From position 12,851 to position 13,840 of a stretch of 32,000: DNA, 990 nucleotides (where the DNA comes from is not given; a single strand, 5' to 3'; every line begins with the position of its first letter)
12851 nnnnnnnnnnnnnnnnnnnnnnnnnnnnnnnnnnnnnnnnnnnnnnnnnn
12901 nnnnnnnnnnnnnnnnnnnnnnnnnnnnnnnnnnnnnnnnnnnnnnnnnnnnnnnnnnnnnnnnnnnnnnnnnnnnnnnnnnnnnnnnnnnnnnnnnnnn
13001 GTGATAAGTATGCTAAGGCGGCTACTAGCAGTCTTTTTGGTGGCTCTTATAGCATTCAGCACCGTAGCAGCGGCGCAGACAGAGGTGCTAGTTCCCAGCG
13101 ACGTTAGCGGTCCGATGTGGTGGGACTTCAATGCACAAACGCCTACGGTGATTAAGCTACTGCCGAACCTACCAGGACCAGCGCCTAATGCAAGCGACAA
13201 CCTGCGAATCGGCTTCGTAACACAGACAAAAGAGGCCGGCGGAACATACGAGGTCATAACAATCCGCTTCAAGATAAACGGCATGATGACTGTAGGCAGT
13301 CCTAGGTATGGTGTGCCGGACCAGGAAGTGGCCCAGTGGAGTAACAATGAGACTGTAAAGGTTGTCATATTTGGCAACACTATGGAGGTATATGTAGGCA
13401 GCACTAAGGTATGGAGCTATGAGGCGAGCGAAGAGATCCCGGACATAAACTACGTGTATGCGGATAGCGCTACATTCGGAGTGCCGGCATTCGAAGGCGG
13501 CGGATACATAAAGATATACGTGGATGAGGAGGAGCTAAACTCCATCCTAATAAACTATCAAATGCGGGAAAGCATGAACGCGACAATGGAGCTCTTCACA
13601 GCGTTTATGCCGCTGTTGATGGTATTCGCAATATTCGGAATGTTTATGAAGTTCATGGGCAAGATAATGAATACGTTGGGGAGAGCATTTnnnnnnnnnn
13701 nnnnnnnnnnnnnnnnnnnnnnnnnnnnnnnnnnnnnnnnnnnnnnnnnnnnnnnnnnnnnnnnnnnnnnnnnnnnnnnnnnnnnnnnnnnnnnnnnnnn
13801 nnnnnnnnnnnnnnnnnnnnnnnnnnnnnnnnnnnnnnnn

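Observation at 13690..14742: Membrane-anchored GH99-like endo-alpha-mannosidase homologue encoded by the mobile element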

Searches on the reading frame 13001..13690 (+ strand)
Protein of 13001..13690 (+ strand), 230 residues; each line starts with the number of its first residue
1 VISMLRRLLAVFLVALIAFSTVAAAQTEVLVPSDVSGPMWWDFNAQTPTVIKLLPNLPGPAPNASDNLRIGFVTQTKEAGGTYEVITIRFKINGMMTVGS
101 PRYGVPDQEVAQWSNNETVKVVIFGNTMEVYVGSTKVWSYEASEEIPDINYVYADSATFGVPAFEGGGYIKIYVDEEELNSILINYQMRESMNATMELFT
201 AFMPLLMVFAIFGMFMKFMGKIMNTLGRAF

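Call 10: search_protein_families(library=pfam, proteins=[window:13001-13690:+], max_evalue=0.01)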
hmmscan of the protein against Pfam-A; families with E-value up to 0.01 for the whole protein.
window:13001-13690:+ (230 aa): 0 families
